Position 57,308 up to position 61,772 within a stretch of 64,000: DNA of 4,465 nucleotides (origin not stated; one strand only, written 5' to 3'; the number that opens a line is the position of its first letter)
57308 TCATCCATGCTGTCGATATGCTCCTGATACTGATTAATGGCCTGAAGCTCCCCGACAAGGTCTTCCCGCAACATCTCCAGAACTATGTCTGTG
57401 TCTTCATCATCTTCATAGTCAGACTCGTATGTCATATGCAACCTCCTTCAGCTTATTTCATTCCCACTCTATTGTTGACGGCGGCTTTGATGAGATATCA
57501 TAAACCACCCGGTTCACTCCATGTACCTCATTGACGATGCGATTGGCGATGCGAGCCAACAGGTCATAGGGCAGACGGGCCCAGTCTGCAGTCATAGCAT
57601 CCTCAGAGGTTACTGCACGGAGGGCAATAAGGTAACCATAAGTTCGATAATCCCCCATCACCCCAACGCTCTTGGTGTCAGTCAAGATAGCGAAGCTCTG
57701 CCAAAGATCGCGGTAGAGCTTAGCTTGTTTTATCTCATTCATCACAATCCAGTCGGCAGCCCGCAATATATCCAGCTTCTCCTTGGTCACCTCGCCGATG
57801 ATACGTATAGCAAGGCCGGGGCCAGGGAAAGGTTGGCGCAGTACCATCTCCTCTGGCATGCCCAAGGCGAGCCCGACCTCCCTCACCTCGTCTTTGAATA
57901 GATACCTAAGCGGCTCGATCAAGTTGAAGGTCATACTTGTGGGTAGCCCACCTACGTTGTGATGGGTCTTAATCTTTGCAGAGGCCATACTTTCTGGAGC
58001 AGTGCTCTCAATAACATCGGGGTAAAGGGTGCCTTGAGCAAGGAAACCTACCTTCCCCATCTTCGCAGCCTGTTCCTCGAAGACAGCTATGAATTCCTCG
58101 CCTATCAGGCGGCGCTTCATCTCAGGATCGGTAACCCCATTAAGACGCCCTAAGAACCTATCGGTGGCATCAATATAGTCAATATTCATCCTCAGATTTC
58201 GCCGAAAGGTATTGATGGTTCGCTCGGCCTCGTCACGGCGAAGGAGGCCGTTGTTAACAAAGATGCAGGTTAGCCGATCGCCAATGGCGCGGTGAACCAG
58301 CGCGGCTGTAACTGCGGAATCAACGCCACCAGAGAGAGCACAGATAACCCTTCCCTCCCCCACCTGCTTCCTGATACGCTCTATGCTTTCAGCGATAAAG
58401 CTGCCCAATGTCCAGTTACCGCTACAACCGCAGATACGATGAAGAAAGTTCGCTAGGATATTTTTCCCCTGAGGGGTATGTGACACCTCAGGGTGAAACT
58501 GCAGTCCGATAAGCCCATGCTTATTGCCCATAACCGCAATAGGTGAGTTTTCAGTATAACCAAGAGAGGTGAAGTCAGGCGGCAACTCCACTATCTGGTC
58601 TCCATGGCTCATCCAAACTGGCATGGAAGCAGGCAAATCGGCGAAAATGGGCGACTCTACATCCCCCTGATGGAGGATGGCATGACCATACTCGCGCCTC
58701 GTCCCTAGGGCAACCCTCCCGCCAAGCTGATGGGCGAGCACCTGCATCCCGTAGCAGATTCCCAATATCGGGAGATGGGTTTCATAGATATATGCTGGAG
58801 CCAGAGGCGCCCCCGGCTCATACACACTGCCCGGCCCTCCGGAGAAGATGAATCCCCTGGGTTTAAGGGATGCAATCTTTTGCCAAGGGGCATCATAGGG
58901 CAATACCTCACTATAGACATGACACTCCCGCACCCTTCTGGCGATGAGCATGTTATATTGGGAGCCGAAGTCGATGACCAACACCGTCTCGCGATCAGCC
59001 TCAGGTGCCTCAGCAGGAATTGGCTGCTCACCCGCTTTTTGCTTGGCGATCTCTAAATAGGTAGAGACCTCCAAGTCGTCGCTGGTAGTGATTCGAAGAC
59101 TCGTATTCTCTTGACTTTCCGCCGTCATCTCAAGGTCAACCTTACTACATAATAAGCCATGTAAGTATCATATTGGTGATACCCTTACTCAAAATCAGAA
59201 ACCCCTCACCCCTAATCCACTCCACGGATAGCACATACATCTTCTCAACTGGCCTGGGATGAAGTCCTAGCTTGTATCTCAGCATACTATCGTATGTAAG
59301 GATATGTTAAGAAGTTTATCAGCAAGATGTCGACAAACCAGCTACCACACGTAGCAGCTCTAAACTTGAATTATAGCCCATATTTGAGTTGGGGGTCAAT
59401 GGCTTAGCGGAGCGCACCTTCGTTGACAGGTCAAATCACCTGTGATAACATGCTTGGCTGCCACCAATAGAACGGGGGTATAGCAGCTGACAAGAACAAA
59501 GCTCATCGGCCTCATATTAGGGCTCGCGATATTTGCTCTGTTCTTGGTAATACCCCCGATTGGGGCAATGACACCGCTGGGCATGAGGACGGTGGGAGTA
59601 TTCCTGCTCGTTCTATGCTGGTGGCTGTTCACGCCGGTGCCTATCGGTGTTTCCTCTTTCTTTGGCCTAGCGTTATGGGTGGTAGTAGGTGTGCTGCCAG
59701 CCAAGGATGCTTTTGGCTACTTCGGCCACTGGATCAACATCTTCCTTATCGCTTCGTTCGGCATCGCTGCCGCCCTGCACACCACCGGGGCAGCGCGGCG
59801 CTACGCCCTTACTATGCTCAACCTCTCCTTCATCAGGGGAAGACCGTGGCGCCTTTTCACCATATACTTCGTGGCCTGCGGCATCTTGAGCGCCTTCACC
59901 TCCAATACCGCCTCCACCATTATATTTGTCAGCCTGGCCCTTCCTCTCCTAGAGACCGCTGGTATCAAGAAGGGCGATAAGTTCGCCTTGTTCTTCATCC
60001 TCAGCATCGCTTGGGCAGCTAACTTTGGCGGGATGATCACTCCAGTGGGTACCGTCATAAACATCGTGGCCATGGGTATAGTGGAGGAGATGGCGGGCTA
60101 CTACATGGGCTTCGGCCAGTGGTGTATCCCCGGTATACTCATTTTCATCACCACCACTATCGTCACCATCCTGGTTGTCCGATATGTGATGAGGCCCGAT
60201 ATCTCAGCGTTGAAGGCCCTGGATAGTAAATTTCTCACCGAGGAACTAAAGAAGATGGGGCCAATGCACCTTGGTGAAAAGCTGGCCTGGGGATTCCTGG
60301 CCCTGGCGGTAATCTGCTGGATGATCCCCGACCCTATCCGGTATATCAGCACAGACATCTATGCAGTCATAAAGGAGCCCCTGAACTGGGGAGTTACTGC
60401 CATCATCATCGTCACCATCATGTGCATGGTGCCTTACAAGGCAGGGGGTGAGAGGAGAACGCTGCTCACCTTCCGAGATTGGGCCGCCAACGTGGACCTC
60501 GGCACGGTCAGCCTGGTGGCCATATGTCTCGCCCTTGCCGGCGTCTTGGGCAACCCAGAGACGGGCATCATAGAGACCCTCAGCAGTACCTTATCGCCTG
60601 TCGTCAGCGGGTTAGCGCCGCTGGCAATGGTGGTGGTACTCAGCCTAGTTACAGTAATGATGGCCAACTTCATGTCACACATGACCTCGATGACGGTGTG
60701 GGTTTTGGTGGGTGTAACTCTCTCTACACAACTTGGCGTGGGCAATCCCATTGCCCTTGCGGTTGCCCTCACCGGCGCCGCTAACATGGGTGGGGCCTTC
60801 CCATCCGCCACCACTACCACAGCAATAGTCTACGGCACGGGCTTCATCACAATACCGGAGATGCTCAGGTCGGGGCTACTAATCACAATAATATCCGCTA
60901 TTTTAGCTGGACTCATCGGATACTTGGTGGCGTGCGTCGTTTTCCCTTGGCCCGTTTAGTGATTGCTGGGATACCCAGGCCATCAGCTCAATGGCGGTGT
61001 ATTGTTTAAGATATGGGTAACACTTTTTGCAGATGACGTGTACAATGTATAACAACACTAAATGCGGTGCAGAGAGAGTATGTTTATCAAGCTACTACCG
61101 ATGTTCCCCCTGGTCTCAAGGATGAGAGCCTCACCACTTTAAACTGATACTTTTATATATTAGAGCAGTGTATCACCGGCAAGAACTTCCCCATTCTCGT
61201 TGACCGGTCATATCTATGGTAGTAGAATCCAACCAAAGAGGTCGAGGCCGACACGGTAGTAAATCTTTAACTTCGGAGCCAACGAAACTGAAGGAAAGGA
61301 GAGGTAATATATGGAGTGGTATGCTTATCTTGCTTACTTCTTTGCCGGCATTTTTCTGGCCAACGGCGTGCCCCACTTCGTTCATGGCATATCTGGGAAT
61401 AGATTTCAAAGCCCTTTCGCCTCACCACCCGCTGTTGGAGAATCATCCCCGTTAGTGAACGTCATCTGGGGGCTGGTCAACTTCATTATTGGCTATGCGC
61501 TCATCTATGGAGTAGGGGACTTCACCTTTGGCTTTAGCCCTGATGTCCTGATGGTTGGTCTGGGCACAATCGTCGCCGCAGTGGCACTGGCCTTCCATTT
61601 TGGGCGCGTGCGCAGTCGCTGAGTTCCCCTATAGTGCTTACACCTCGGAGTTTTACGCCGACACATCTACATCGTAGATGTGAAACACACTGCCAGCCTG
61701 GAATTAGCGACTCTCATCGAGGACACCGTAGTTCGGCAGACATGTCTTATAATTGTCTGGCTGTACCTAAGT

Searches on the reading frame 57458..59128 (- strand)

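Call 24: search_protein_families(library=pfam, proteins=[window:57458-59128:-], max_evalue=0.001)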
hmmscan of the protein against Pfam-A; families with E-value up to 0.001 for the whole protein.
window:57458-59128:- (556 aa): 5 families
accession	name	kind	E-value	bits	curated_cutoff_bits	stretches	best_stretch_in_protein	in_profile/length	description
PF00958.27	GMP_synt_C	-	3.8e-45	152.3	27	1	464-555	1-92/92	GMP synthase C terminal domain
PF00117.34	GATase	-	3e-44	151.4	22.8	1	50-231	1-189/190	Glutamine amidotransferase class-I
PF02540.23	NAD_synthase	-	1.2e-07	31.6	21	1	250-322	10-82/242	NAD synthase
PF07722.19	Peptidase_C26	-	1.1e-05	25.8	20.5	1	115-214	102-219/219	Peptidase C26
PF03054.22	tRNA_Me_trans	-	0.00016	21.8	20.6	1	260-293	2-34/202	tRNA methyl transferase HUP domain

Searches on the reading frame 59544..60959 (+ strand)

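Call 24: search_protein_families(library=pfam, proteins=[window:59544-60959:+], max_evalue=0.001)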
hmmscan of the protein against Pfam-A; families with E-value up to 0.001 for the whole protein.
window:59544-60959:+ (471 aa): 2 families
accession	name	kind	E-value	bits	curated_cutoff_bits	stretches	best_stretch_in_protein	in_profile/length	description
PF03600.22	CitMHS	-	5.4e-33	114.9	31.9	1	25-409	2-335/336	Citrate transporter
PF00939.25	Na_sulph_symp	-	4.8e-31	108.7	27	1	3-461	20-464/472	Sodium:sulfate symporter transmembrane region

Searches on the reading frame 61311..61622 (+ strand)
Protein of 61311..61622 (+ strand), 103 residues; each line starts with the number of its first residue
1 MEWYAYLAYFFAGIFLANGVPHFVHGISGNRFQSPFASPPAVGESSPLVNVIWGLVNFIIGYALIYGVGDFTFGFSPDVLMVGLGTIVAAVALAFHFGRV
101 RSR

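Call 24: search_protein_families(library=pfam, proteins=[window:61311-61622:+], max_evalue=0.001)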
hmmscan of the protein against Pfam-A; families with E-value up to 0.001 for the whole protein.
window:61311-61622:+ (103 aa): 0 families

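Call 31: find_encoding_contigs(protein=window:61311-61622:+, flank=10000, max_places=4)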
Protein window:61311-61622:+ (103 aa): 17 contigs read that carry it; 4 places shown.
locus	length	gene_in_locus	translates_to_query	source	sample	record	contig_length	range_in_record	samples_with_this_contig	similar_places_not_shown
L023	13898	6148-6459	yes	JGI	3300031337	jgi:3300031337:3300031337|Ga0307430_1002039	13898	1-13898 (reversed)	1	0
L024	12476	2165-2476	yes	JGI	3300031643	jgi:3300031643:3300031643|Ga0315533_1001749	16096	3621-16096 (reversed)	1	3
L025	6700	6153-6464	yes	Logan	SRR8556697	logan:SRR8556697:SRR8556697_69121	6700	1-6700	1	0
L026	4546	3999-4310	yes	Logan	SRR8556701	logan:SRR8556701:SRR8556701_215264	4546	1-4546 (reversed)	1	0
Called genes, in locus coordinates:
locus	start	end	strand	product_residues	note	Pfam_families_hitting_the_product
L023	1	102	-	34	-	?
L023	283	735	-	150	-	PF00731:AIRC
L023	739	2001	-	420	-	PF02844:GARS_N, PF01071:GARS_A, PF02786:CPSase_L_D2 (faint), PF02843:GARS_C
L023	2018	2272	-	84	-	PF22277:EncFtn-like, PF03232:COQ7 (weak)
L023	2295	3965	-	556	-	PF00117:GATase, PF07722:Peptidase_C26 (faint), PF02540:NAD_synthase (faint), PF00958:GMP_synt_C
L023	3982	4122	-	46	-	-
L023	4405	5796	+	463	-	PF00939:Na_sulph_symp, PF03600:CitMHS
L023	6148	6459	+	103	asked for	-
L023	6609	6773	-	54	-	PF00120:Gln-synt_C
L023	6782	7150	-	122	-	-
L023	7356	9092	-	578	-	PF00795:CN_hydrolase, PF02540:NAD_synthase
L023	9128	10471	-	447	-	PF03951:Gln-synt_N, PF00120:Gln-synt_C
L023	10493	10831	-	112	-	PF00543:P-II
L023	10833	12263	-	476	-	PF00909:Ammonium_transp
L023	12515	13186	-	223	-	PF00486:Trans_reg_C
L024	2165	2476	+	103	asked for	-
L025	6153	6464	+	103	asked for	-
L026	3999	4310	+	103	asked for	-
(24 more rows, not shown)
